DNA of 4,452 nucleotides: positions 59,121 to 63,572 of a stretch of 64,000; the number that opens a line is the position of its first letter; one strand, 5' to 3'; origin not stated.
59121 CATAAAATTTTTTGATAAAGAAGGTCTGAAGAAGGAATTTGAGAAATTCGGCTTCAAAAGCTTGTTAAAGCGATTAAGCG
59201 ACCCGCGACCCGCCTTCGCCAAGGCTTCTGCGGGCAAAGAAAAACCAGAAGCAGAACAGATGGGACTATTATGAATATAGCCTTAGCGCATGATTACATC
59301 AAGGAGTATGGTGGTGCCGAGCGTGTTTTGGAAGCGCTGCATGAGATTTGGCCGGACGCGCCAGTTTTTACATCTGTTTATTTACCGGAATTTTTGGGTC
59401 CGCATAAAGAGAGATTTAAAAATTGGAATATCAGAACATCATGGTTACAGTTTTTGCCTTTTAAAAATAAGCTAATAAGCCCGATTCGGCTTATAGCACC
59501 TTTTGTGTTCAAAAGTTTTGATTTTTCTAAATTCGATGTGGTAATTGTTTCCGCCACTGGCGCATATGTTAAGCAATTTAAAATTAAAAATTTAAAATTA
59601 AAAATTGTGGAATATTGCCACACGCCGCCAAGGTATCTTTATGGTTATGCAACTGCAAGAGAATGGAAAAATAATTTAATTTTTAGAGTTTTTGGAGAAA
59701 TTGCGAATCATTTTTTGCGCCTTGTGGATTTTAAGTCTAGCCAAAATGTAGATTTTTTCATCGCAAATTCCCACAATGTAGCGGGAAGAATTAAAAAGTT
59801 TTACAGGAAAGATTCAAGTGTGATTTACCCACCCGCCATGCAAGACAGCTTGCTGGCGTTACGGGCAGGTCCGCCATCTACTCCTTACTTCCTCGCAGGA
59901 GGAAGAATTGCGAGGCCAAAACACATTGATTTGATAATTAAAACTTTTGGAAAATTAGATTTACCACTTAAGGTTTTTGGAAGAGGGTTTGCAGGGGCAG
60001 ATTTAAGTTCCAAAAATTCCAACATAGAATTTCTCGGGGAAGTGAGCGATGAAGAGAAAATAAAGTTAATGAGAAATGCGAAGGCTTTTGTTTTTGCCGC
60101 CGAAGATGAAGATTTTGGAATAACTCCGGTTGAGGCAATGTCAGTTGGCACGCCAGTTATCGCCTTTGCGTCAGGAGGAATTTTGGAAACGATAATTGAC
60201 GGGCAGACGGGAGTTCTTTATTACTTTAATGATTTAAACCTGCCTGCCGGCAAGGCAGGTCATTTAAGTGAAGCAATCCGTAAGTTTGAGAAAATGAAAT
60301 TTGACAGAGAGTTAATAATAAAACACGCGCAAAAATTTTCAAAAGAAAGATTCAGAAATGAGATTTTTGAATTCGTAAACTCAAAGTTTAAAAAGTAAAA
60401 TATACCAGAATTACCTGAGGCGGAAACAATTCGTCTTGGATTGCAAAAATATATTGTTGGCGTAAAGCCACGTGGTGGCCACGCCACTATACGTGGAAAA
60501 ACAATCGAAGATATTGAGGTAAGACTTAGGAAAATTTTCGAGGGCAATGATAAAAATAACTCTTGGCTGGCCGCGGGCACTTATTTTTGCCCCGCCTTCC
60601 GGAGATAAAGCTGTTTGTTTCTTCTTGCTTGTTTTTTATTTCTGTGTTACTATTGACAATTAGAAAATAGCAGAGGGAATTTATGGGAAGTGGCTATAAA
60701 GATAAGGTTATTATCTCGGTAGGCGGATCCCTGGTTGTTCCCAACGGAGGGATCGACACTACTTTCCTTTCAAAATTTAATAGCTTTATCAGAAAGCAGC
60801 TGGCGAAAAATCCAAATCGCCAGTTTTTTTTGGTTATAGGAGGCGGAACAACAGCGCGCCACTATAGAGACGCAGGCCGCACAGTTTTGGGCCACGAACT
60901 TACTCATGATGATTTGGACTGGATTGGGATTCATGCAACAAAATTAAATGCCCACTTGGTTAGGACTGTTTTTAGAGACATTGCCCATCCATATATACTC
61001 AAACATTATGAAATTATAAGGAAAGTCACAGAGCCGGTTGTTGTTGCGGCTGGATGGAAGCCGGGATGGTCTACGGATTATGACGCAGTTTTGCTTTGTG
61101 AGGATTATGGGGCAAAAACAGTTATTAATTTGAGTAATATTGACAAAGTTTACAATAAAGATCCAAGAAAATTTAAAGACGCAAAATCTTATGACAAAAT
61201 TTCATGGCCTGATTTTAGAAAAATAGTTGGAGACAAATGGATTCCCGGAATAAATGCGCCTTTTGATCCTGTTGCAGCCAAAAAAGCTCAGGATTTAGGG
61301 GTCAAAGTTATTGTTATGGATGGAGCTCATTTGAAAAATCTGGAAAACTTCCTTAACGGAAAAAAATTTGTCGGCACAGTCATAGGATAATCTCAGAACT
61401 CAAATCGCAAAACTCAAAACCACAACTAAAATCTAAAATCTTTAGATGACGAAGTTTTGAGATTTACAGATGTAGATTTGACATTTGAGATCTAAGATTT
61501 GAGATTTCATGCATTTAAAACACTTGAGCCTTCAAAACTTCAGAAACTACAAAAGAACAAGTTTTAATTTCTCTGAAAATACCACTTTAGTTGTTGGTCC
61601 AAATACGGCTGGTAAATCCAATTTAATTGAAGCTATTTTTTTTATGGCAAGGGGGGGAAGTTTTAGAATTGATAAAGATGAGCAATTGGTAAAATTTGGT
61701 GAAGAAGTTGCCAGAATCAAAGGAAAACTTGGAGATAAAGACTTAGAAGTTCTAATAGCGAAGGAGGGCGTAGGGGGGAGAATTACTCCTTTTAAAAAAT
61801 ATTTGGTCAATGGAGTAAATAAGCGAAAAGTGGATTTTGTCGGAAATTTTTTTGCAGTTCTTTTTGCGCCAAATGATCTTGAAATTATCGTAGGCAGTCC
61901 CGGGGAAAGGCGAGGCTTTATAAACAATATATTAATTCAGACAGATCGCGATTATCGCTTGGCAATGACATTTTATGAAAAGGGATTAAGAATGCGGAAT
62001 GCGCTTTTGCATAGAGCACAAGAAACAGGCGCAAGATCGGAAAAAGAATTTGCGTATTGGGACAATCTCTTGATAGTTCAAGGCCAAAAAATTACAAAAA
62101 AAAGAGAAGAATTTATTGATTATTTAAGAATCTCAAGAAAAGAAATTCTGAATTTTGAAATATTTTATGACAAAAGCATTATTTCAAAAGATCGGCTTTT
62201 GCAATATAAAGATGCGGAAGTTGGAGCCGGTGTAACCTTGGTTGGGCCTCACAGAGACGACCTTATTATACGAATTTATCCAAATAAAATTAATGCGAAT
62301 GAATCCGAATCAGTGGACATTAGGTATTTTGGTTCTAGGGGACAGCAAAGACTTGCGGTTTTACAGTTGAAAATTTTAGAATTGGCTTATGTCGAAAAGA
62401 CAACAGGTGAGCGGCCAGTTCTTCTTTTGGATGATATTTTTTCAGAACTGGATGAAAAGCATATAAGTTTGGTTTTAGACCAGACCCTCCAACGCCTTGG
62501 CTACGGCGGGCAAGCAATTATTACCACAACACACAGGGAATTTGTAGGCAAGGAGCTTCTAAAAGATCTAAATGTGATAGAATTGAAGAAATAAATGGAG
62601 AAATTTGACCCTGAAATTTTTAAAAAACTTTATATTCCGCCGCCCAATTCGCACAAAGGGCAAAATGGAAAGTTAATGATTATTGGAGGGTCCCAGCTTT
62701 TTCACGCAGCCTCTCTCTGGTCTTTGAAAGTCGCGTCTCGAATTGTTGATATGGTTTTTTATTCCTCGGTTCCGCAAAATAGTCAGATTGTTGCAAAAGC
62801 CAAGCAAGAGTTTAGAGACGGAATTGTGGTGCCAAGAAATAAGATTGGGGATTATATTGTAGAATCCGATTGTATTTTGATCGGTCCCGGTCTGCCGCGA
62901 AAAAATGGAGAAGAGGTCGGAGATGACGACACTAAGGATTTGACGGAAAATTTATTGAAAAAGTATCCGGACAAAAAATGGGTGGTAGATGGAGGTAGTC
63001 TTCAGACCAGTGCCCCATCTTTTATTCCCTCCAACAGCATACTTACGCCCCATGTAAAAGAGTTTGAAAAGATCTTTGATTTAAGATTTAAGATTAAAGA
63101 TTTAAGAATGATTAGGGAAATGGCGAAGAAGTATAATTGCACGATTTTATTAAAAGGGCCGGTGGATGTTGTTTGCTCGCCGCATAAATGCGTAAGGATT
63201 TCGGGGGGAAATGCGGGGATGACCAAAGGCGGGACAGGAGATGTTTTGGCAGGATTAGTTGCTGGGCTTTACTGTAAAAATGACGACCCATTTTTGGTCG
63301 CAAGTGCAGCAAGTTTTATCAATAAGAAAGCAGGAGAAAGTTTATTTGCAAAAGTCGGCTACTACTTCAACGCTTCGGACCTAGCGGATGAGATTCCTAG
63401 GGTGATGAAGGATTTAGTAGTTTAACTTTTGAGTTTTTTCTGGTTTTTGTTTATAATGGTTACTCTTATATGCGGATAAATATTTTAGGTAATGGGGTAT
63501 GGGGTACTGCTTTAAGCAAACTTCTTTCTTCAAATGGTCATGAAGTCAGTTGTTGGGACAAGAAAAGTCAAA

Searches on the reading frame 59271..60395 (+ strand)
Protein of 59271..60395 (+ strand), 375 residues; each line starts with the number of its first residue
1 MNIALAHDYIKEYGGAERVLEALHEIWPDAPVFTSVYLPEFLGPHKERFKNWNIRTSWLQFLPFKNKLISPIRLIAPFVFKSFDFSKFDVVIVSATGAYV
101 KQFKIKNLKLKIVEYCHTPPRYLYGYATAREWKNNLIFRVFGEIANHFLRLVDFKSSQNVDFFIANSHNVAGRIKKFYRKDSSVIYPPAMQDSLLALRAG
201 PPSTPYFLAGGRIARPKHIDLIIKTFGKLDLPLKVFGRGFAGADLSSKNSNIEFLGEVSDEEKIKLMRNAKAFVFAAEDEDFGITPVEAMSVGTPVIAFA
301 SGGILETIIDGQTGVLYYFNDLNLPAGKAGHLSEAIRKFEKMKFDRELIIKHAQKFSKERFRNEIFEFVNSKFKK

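Call 9: search_protein_families(library=pfam, proteins=[window:59271-60395:+])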
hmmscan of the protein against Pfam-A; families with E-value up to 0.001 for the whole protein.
window:59271-60395:+ (375 aa): 4 families
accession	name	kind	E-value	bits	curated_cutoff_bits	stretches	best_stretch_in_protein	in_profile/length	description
PF00534.26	Glycos_transf_1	-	6.7e-24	84.8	26.4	1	204-355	15-171/172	Glycosyl transferases group 1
PF13692.12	Glyco_trans_1_4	-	2.7e-17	63.8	27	1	205-321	2-128/142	Glycosyl transferases group 1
PF13439.12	Glyco_transf_4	-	3.4e-07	30.9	28.5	1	13-187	1-164/170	Glycosyltransferase Family 4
PF20706.3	GT4-conflict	-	4.1e-05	23.2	26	1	259-310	270-322/385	Family 4 Glycosyltransferase in conflict systems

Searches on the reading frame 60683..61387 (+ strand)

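Call 9: search_protein_families(library=pfam, proteins=[window:60683-61387:+])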
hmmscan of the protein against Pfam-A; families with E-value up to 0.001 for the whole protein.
window:60683-61387:+ (235 aa): 1 family
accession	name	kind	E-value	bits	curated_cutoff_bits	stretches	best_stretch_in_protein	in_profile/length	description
PF00696.33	AA_kinase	-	4.9e-23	82.5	24.9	1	8-212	2-233/234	Amino acid kinase family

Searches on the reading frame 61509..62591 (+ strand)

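Call 9: search_protein_families(library=pfam, proteins=[window:61509-62591:+])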
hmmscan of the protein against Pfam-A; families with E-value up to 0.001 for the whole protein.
window:61509-62591:+ (361 aa): 7 families
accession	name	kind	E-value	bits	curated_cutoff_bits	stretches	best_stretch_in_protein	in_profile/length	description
PF02463.25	SMC_N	-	5.7e-21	75.4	40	1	2-346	1-202/220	RecF/RecN/SMC N terminal domain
PF13175.12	AAA_15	-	2.6e-13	50.8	32.1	1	1-143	1-92/374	AAA ATPase domain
PF13476.12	AAA_23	-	7.3e-11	43.5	27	1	6-224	2-142/201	AAA domain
PF13304.12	AAA_21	-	2.9e-07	31.3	27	1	26-52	2-31/304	AAA domain, putative AbiEii toxin, Type IV TA system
PF13514.12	AAA_27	-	5.4e-06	26.6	22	1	1-44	1-47/206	AAA domain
PF13555.12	AAA_29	-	8e-06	26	27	1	3-44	1-43/61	P-loop containing region of AAA domain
PF11398.14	DUF2813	-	1.6e-05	24.9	21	1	1-45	1-44/372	Protein of unknown function (DUF2813)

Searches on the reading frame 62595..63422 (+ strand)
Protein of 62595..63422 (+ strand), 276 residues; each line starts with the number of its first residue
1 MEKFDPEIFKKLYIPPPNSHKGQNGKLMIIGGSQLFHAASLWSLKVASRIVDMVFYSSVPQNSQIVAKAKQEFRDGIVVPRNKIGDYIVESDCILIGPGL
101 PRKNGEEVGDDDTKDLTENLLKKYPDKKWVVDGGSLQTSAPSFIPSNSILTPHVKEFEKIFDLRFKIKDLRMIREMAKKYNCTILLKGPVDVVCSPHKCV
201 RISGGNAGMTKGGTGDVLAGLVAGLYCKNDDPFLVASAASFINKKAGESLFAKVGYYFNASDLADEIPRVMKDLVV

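Call 9: search_protein_families(library=pfam, proteins=[window:62595-63422:+])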
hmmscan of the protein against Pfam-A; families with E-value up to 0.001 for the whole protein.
window:62595-63422:+ (276 aa): 3 families
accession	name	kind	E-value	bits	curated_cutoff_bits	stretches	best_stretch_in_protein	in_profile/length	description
PF01256.23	Carb_kinase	-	3.6e-37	128.6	27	1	28-269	2-242/242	NAD(P)H-hydrate dehydratase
PF02110.20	HK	-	1.4e-06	28.3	27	1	170-253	141-225/247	Hydroxyethylthiazole kinase family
PF08543.17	Phos_pyr_kin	-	0.00069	19.5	27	0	137-246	110-232/246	Phosphomethylpyrimidine kinase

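Call 46: search_solved_structures(query=window:62595-63422:+, show_alignments=2, max_evalue=1e-10)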
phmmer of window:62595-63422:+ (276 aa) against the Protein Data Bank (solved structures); distinct sequences matched with E-value up to 1e-10: 5.
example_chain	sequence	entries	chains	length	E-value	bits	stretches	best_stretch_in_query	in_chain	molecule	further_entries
2ax3_A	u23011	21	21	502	5.7e-19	72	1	15-272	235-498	hypothetical protein TM0922 | Bifunctional NAD(P)H-hydrate repair enzyme Nnr | Putative uncharacterized protein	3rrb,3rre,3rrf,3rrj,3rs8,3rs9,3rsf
3bgk_A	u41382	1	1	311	1e-18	71.1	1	7-274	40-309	Putative uncharacterized protein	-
2r3b_A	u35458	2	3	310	4.3e-17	65.8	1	15-273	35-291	YjeF-related protein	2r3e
1kyh_A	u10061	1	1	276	1.1e-13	54.6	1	17-272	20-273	Hypothetical 29.9 kDa protein in SIGY-CYDD intergenic region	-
3rph_A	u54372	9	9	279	1.2e-13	54.6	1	17-272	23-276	ADP/ATP-dependent NAD(P)H-hydrate dehydratase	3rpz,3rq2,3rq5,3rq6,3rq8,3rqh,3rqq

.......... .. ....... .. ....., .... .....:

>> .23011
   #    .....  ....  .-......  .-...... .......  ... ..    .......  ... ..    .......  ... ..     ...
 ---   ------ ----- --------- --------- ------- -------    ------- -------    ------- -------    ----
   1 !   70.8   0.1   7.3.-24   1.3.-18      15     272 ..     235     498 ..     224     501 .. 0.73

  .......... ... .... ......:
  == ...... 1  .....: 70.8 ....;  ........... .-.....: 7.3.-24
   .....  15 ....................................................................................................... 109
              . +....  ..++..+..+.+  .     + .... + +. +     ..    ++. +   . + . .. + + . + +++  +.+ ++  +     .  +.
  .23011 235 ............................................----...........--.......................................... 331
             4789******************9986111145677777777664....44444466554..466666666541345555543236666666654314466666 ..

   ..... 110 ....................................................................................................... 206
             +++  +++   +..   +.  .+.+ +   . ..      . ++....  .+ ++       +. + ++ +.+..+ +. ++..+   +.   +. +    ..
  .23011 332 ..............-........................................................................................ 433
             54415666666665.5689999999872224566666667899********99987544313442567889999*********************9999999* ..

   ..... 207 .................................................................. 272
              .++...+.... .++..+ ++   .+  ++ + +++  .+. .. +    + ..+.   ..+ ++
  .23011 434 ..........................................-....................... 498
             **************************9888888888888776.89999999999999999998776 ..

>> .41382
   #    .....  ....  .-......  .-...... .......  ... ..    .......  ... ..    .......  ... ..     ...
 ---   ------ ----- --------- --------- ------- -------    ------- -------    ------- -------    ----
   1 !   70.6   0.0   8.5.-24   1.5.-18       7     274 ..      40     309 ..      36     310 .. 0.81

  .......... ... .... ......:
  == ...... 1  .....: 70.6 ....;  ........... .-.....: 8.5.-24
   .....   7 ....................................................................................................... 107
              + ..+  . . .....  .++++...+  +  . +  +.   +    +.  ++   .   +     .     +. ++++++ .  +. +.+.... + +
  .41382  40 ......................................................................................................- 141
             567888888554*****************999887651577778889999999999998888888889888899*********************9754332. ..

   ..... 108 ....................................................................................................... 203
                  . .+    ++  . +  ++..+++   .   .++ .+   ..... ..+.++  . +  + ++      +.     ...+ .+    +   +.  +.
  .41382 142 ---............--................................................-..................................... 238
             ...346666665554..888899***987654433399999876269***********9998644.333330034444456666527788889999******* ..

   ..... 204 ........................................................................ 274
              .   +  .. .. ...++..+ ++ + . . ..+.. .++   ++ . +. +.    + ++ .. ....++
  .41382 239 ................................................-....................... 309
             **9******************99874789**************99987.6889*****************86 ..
